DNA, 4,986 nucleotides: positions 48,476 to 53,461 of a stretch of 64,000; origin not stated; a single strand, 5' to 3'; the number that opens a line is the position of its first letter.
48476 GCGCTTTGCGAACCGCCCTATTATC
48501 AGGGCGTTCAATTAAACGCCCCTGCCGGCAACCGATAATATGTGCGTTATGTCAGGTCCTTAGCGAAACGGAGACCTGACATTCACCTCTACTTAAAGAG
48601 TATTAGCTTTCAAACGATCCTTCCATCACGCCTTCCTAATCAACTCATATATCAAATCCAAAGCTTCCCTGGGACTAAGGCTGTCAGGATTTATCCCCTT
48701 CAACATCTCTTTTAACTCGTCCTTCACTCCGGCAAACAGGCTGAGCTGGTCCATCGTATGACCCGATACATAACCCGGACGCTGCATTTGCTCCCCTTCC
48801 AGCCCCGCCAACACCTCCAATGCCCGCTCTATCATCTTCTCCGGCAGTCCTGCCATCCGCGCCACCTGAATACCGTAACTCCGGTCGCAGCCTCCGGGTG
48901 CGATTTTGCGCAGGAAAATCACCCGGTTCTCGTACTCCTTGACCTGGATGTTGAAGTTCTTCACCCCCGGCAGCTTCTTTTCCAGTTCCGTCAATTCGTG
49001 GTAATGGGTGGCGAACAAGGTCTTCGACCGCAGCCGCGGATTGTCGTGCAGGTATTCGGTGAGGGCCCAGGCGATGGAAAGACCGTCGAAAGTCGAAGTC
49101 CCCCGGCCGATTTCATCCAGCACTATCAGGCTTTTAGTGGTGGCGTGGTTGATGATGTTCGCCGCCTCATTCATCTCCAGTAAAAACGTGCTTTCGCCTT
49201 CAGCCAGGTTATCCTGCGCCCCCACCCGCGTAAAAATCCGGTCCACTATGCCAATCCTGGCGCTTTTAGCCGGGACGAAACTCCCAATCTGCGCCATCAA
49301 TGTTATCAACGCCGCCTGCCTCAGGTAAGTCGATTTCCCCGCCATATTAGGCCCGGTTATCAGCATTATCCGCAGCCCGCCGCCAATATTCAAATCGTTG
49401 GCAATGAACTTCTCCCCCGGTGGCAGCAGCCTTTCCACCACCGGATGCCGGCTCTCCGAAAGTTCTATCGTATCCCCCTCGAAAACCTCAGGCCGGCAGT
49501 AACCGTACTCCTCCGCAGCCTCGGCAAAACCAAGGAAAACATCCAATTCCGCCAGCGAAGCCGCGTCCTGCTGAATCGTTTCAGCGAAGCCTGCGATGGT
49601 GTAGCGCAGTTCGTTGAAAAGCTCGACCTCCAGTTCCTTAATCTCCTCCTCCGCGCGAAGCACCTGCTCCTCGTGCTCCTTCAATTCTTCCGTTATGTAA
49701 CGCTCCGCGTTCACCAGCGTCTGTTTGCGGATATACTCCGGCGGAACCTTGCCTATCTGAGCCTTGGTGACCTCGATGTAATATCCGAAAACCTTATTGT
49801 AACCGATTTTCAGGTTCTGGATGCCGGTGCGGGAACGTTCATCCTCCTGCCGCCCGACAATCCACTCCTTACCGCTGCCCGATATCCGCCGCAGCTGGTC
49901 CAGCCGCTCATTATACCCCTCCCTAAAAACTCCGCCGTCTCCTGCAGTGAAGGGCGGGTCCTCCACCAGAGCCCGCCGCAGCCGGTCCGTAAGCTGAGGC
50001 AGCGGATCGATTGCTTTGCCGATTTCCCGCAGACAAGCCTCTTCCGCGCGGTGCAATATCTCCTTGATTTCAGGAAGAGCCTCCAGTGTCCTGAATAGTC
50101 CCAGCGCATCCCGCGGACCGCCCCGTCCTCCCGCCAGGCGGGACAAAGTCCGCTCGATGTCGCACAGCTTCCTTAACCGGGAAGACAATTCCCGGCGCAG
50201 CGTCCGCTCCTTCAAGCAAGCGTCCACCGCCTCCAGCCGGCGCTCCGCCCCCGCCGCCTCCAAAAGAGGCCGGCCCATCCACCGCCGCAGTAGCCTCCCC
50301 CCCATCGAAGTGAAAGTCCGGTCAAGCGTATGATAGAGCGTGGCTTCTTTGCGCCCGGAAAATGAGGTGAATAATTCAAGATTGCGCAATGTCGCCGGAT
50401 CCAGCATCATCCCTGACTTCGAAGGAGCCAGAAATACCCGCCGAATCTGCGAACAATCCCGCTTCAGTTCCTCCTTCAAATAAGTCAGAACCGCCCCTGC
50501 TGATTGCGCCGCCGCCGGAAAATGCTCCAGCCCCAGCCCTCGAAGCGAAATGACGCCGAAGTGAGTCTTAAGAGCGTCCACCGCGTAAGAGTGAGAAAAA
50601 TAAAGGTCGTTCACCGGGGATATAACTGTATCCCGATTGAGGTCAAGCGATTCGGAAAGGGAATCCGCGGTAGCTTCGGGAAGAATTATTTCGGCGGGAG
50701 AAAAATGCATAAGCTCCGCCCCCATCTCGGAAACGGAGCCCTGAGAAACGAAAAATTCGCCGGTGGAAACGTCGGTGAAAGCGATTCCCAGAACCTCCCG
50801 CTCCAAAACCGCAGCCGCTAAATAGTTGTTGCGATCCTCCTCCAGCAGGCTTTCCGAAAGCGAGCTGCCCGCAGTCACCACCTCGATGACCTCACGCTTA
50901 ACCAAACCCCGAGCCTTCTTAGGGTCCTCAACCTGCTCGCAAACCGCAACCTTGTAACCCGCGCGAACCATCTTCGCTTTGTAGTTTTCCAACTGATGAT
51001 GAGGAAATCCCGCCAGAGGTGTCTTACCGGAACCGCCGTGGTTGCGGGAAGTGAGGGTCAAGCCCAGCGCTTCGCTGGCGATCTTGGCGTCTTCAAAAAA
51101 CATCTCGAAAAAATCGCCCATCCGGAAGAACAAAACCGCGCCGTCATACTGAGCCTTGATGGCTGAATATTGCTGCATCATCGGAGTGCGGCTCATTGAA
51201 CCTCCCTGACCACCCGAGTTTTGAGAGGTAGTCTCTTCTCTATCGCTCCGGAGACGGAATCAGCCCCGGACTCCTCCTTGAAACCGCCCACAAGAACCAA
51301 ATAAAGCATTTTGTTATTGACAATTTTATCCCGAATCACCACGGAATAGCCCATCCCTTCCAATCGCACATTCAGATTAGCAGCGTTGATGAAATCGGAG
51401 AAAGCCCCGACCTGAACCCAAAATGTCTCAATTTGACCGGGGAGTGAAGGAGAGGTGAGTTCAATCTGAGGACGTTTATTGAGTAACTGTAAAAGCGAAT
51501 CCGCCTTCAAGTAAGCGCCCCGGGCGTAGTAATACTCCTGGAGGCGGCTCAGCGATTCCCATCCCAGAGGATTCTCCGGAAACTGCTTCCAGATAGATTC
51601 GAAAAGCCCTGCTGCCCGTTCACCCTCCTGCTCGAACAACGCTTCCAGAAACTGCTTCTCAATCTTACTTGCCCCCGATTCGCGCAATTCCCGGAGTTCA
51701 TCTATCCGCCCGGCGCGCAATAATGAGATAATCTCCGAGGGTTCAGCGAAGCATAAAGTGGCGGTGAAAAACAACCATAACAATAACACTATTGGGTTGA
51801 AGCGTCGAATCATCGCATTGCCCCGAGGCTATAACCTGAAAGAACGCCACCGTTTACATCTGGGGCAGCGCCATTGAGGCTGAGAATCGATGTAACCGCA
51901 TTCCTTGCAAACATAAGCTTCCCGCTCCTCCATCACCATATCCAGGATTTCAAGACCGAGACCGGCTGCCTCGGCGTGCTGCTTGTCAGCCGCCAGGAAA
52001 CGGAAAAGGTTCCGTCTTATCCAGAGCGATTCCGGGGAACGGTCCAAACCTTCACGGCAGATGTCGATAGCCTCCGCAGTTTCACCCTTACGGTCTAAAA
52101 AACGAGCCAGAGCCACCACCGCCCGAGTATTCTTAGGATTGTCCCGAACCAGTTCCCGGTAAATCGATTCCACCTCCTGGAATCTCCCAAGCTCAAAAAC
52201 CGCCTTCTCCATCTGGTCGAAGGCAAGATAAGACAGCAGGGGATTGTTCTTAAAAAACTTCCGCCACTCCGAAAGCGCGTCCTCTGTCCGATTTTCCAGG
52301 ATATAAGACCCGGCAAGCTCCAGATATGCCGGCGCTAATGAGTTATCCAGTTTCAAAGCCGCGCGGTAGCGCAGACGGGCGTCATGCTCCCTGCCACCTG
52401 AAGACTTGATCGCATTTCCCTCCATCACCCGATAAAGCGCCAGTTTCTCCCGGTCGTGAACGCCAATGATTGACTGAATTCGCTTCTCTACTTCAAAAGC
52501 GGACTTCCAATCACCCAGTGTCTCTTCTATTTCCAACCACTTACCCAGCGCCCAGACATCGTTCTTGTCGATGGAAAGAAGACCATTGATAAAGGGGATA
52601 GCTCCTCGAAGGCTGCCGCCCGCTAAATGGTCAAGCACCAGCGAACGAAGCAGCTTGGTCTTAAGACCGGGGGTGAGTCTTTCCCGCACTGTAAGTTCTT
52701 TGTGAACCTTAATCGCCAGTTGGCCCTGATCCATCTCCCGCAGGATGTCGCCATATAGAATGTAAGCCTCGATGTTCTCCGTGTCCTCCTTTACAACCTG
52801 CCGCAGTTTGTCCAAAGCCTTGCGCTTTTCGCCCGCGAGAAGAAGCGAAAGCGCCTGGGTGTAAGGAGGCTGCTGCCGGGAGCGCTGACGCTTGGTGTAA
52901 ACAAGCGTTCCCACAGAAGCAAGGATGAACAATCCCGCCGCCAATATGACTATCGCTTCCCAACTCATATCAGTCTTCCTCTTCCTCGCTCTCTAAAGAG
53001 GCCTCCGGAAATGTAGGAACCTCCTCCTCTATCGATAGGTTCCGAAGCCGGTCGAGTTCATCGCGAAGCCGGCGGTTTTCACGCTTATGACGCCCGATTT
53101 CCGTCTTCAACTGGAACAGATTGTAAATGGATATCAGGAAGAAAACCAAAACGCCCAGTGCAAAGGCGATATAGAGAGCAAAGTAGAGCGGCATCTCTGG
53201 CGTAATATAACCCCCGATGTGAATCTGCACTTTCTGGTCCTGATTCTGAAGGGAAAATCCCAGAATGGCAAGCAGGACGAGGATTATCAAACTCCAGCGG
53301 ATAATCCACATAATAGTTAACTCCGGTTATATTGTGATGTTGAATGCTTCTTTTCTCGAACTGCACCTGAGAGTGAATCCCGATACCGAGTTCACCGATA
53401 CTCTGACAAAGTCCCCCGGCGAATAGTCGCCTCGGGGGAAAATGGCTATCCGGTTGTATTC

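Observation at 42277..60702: At least six families of REP-like hairpins assembled combinatorially (BIME-like mosaics) in many intergenic regions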

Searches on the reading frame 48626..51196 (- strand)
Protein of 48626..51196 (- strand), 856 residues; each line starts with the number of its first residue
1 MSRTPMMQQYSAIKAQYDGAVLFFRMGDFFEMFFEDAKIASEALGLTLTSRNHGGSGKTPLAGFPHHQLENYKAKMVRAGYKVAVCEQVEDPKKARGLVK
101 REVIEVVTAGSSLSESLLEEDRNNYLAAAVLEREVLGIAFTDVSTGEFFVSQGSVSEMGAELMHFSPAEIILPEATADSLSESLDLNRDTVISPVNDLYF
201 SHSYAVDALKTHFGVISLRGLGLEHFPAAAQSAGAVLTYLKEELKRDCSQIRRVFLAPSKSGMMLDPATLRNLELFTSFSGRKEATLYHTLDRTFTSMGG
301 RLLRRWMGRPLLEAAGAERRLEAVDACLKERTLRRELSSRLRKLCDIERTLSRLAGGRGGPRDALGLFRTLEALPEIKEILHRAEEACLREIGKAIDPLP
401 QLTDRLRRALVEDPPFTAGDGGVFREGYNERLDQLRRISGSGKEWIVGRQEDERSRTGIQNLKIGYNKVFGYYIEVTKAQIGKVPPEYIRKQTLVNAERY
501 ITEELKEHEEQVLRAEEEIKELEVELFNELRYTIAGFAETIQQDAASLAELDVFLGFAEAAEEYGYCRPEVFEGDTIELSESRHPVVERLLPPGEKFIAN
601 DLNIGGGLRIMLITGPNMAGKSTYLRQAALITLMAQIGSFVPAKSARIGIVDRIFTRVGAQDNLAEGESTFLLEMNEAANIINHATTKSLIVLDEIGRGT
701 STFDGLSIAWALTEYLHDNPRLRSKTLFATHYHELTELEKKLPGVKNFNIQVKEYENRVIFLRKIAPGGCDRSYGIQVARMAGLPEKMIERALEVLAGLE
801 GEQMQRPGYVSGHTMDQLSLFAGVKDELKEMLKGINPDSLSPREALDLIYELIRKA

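Call 13: search_protein_families(library=pfam, proteins=[window:48626-51196:-])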
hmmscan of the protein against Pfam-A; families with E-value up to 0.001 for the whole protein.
window:48626-51196:- (856 aa): 5 families
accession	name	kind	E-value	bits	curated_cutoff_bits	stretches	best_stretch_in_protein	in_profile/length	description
PF00488.27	MutS_V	-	7e-85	284.2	30.2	1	611-799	1-187/188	MutS domain V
PF05192.23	MutS_III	-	1.5e-47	162.9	34.1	1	268-558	1-194/194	MutS domain III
PF01624.25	MutS_I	-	5.3e-41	139.8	20.6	1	4-114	1-111/113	MutS domain I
PF05190.23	MutS_IV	-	6.1e-31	107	22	1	427-518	1-92/92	MutS family domain IV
PF05188.22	MutS_II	-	8.7e-19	68.7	25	1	124-251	1-132/133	MutS domain II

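Call 15: find_encoding_contigs(protein=window:48626-51196:-, flank=10000, max_places=6)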
Protein window:48626-51196:- (856 aa): 2 contigs read that carry it; 2 places shown.
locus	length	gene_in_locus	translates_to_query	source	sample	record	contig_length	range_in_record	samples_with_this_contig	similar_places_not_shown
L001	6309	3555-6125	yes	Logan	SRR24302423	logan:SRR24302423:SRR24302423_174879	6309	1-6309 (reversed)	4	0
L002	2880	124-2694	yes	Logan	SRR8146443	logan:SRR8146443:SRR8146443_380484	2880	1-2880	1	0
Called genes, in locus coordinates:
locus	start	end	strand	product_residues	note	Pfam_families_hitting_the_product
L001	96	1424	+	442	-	PF00919:UPF0004, PF04055:Radical_SAM, PF01938:TRAM (weak)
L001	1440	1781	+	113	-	PF06305:LapA_dom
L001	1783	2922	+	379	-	PF12895:ANAPC3 (faint), PF13429:TPR_15 (faint), PF24575:TPR_Slam (faint), PF07719:TPR_2 (faint), PF13174:TPR_6 (faint), PF13428:TPR_14 (faint), PF14559:TPR_19 (weak), PF18073:Zn_ribbon_LapB, +2 more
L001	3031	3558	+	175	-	PF05036:SPOR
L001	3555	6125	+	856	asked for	PF01624:MutS_I, PF05188:MutS_II, PF05192:MutS_III, PF05190:MutS_IV, PF00488:MutS_V, PF27441:MutS_C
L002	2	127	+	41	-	?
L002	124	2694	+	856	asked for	PF01624:MutS_I, PF05188:MutS_II, PF05192:MutS_III, PF05190:MutS_IV, PF00488:MutS_V, PF27441:MutS_C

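Call 34: list_cluster_members(proteins=[window:48626-51196:-, window:43462-45540:+, window:40158-41189:-, window:53327-54655:-])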
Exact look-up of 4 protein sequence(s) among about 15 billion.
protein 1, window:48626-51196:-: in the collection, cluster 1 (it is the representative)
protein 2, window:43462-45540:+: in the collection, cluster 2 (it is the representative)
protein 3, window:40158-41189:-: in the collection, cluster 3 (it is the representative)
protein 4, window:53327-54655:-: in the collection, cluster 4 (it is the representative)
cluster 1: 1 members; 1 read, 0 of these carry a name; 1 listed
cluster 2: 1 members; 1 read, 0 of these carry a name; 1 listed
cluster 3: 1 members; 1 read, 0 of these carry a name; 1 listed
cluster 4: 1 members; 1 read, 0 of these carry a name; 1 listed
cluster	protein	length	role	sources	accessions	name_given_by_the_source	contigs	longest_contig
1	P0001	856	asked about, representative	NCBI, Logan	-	-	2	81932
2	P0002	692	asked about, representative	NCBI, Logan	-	-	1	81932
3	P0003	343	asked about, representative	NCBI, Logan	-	-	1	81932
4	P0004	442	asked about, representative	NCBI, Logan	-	-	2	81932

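Call 35: find_encoding_contigs(protein=P0002, flank=10000, max_places=4)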
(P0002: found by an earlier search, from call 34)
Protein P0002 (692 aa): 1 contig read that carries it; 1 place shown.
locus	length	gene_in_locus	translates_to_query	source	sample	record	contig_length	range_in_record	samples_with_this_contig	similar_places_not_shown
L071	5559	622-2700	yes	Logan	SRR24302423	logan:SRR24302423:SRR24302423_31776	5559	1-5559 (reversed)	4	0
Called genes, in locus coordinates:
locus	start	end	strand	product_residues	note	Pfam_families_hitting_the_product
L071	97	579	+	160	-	PF01325:Fe_dep_repress, PF02742:Fe_dep_repr_C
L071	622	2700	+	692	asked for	PF01926:MMR_HSR1, PF02421:FeoB_N, PF07670:Gate, PF07664:FeoB_C, PF07670:Gate (weak)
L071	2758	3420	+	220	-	PF02742:Fe_dep_repr_C, PF04023:FeoA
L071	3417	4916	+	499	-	-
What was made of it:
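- Tried and rejected: Its proteins are singletons at 90% identity, and only short Logan contigs were returned (calls 15,34,35).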

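Call 63: find_homologous_proteins(query=window:48626-51196:-, max_evalue=1e-100)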
Query window:48626-51196:- (856 aa): 7997 proteins with E <= 1e-100 among 8000 candidates; the best 120 are listed.
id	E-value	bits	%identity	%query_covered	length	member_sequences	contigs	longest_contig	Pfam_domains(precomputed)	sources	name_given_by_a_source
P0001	0.0e+0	1902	100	100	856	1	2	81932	PF01624.26,PF05192.24,PF05188.24,PF05190.24,PF00488.28,PF27441.1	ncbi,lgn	-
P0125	0.0e+0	1511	78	100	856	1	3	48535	PF01624.26,PF05192.24,PF05188.24,PF05190.24,PF00488.28,PF27441.1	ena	-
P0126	0.0e+0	1400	72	100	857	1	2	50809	PF01624.26,PF05192.24,PF05188.24,PF05190.24,PF00488.28,PF27441.1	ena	-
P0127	0.0e+0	1377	71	100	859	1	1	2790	PF01624.26,PF05192.24,PF05188.24,PF05190.24,PF00488.28,PF27441.1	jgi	jgi:DNA mismatch repair protein MutS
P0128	0.0e+0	1337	69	100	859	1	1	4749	PF01624.26,PF05192.24,PF05188.24,PF05190.24,PF00488.28,PF27441.1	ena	-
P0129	0.0e+0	1327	68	100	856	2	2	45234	PF01624.26,PF05192.24,PF05188.24,PF05190.24,PF00488.28,PF27441.1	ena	-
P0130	0.0e+0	1327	68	100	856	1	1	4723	PF01624.26,PF05192.24,PF05188.24,PF05190.24,PF00488.28,PF27441.1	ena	-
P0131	0.0e+0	1322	69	100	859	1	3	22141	PF01624.26,PF05192.24,PF05188.24,PF05190.24,PF00488.28,PF27441.1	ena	-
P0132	0.0e+0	1320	68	100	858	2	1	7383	PF01624.26,PF05192.24,PF05188.24,PF05190.24,PF00488.28,PF27441.1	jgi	-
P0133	0.0e+0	1314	68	100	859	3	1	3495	PF01624.26,PF05192.24,PF05188.24,PF05190.24,PF00488.28,PF27441.1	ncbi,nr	ncbi:MAG: DNA mismatch repair protein MutS [FCB group bacterium]|nr:DNA mismatch repair protein MutS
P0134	0.0e+0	1298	68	99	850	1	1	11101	PF01624.26,PF05192.24,PF05188.24,PF05190.24,PF00488.28,PF27441.1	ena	-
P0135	0.0e+0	1296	69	100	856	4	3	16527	PF01624.26,PF05192.24,PF05188.24,PF05190.24,PF00488.28,PF27441.1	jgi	jgi:DNA mismatch repair protein MutS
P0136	0.0e+0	1294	67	100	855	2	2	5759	PF01624.26,PF05192.24,PF05188.24,PF05190.24,PF00488.28,PF27441.1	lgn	-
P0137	0.0e+0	1294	67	99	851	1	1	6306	PF01624.26,PF05192.24,PF05188.24,PF05190.24,PF00488.28,PF27441.1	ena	-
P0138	0.0e+0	1289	66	99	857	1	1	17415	PF01624.26,PF05192.24,PF05188.24,PF05190.24,PF00488.28,PF27441.1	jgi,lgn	-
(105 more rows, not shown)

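Call 64: find_encoding_contigs(protein=P0125, flank=10000, max_places=2)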
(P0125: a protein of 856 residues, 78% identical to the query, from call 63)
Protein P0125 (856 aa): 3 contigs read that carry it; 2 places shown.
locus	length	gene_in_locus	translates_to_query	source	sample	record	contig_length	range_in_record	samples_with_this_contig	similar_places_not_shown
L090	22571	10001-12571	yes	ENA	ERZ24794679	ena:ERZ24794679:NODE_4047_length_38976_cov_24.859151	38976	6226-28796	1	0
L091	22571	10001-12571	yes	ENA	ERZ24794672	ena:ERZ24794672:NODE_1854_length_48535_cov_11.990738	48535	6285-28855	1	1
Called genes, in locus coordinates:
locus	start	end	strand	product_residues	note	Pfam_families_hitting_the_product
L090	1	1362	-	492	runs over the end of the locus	PF18939:DUF5686, PF01103:Omp85 (weak)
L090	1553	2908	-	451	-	PF13349:DUF4097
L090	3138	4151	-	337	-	PF13490:zf-HC2 (weak), PF13646:HEAT_2 (weak)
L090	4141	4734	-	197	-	PF12645:HTH_16 (weak), PF04542:Sigma70_r2, PF08281:Sigma70_r4_2, PF04545:Sigma70_r4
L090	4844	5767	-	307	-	PF00892:EamA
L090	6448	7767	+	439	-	PF00919:UPF0004, PF04055:Radical_SAM, PF01938:TRAM (weak)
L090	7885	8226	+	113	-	PF06305:LapA_dom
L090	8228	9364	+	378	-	PF13176:TPR_7 (faint), PF12895:ANAPC3 (faint), PF13429:TPR_15 (faint), PF07719:TPR_2 (faint), PF12569:NatA_aux_su (faint), PF13174:TPR_6 (faint), PF14559:TPR_19 (weak), PF18073:Zn_ribbon_LapB (weak), +8 more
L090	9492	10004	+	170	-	PF05036:SPOR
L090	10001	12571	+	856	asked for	PF01624:MutS_I, PF05188:MutS_II, PF05192:MutS_III, PF05190:MutS_IV, PF00488:MutS_V, PF27441:MutS_C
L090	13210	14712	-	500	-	-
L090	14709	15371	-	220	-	PF02742:Fe_dep_repr_C, PF04023:FeoA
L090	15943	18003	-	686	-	PF01926:MMR_HSR1, PF02421:FeoB_N, PF07670:Gate, PF07664:FeoB_C, PF07670:Gate (weak)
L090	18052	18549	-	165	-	PF01325:Fe_dep_repress, PF02742:Fe_dep_repr_C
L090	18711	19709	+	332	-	PF00586:AIRS, PF02769:AIRS_C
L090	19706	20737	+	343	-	PF01210:NAD_Gly3P_dh_N, PF02558:ApbA, PF02737:3HCDH_N (faint), PF03446:NAD_binding_2, PF03807:F420_oxidored, PF07479:NAD_Gly3P_dh_C, PF20618:GPD_NAD_C_bact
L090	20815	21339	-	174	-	PF00156:Pribosyltran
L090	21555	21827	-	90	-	PF00708:Acylphosphatase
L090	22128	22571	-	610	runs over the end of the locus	PF07719:TPR_2 (faint)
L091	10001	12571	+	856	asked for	PF01624:MutS_I, PF05188:MutS_II, PF05192:MutS_III, PF05190:MutS_IV, PF00488:MutS_V, PF27441:MutS_C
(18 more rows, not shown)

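Call 65: find_encoding_contigs(protein=P0126, flank=10000, max_places=2)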
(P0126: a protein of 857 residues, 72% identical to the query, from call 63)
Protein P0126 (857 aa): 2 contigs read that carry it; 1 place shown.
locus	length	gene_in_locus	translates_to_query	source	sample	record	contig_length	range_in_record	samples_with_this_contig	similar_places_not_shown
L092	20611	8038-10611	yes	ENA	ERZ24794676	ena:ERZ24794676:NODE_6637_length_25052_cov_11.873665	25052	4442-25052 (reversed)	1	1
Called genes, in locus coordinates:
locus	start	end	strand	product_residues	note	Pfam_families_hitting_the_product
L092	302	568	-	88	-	-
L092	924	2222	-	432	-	PF00072:Response_reg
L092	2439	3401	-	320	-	PF00892:EamA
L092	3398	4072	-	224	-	PF01048:PNP_UDP_1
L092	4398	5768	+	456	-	PF00919:UPF0004, PF04055:Radical_SAM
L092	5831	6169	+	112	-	PF06305:LapA_dom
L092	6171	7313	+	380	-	PF24575:TPR_Slam (faint), PF12895:ANAPC3 (weak), PF23914:TPR_CcmH_CycH (faint), PF07719:TPR_2 (faint), PF13174:TPR_6 (faint), PF13176:TPR_7 (faint), PF13181:TPR_8 (faint), PF18073:Zn_ribbon_LapB (weak), +7 more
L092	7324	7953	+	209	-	PF05036:SPOR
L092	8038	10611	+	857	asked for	PF01624:MutS_I, PF05188:MutS_II, PF05192:MutS_III, PF05190:MutS_IV, PF00488:MutS_V, PF27441:MutS_C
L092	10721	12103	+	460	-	PF01593:Amino_oxidase, PF13450:NAD_binding_8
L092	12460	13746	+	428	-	PF01590:GAF, PF13185:GAF_2, PF13492:GAF_3, PF07228:SpoIIE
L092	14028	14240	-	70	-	PF00313:CSD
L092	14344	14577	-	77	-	PF09723:Zn_ribbon_8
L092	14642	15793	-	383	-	-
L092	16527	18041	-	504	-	-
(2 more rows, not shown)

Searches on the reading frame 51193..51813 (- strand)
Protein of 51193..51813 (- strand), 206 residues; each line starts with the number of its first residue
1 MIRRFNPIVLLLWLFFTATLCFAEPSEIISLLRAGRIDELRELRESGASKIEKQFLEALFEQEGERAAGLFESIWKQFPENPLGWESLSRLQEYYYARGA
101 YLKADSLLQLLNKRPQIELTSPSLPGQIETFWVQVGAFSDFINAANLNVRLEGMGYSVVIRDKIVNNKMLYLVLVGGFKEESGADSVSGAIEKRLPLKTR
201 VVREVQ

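Call 13: search_protein_families(library=pfam, proteins=[window:51193-51813:-])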
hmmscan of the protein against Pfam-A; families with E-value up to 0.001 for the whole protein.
window:51193-51813:- (206 aa): 1 family
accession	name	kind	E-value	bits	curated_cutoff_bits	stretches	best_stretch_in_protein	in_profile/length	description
PF05036.18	SPOR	-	1.8e-08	35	21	1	130-186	4-59/76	SPOR domain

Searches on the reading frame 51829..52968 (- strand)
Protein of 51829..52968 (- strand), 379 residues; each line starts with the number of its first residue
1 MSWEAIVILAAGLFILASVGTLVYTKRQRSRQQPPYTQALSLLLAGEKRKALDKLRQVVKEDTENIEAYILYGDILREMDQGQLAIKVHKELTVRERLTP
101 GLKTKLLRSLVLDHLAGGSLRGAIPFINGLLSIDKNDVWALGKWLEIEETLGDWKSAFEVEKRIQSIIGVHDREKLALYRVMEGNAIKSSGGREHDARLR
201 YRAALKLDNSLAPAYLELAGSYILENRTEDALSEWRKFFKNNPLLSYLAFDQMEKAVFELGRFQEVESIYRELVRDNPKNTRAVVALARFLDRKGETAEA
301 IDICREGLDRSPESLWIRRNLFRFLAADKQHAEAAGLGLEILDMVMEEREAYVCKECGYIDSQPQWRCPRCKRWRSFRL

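Call 13: search_protein_families(library=pfam, proteins=[window:51829-52968:-])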
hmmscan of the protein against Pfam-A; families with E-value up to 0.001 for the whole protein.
window:51829-52968:- (379 aa): 14 families
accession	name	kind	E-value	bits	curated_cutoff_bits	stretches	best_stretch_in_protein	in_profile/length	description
PF14559.12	TPR_19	-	3e-18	66.3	25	1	258-306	2-50/68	Tetratricopeptide repeat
PF13428.12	TPR_14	-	3.1e-15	55.6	23.5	1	282-321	2-41/44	Tetratricopeptide repeat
PF13432.12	TPR_16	-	1.5e-11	44.9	32.7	1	258-313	8-63/65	Tetratricopeptide repeat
PF13431.12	TPR_17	-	1.3e-09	38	24.4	0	270-301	2-33/34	Tetratricopeptide repeat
PF18073.7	Zn_ribbon_LapB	-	4.3e-09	36.3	25.7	1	352-378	1-27/28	Rubredoxin metal binding domain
PF07719.23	TPR_2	-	7.6e-08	32.3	27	0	36-64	5-33/34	Tetratricopeptide repeat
PF24575.1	TPR_Slam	-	9.4e-08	32.9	35.2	0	269-335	37-101/104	Surface lipoprotein assembly modifier, N-terminal TPR repeats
PF12895.13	ANAPC3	-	3.9e-07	30.7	27.2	0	36-87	27-77/82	Anaphase-promoting complex, cyclosome, subunit 3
PF13429.12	TPR_15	-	1.3e-06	28.4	26.2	0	197-333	63-198/280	Tetratricopeptide repeat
PF13174.12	TPR_6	-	1.6e-05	25.7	26.3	0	37-61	5-29/33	Tetratricopeptide repeat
PF13176.12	TPR_7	-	4.9e-05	23.5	27.9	0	285-313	3-33/36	Tetratricopeptide repeat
PF23914.1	TPR_CcmH_CycH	-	6.6e-05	23.2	42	0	35-92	89-147/158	Cytochrome c-type biogenesis protein H TPR domain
PF13181.12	TPR_8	-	0.00031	21.1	25.7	0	282-313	2-33/34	Tetratricopeptide repeat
PF22860.2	DUF7017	-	0.00087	19.7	27.5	0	35-81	4-50/141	Domain of unknown function (DUF7017)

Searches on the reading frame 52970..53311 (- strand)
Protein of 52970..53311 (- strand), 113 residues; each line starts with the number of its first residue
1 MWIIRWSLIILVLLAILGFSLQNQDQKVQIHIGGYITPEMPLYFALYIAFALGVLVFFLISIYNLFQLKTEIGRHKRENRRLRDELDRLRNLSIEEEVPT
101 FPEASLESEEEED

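Call 14: search_protein_families(library=pfam, proteins=[window:52970-53311:-])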
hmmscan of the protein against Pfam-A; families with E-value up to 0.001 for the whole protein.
window:52970-53311:- (113 aa): 1 family
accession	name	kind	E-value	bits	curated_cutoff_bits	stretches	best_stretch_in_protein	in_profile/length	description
PF06305.16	LapA_dom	-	7.7e-14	51.8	28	1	25-86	3-63/64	Lipopolysaccharide assembly protein A domain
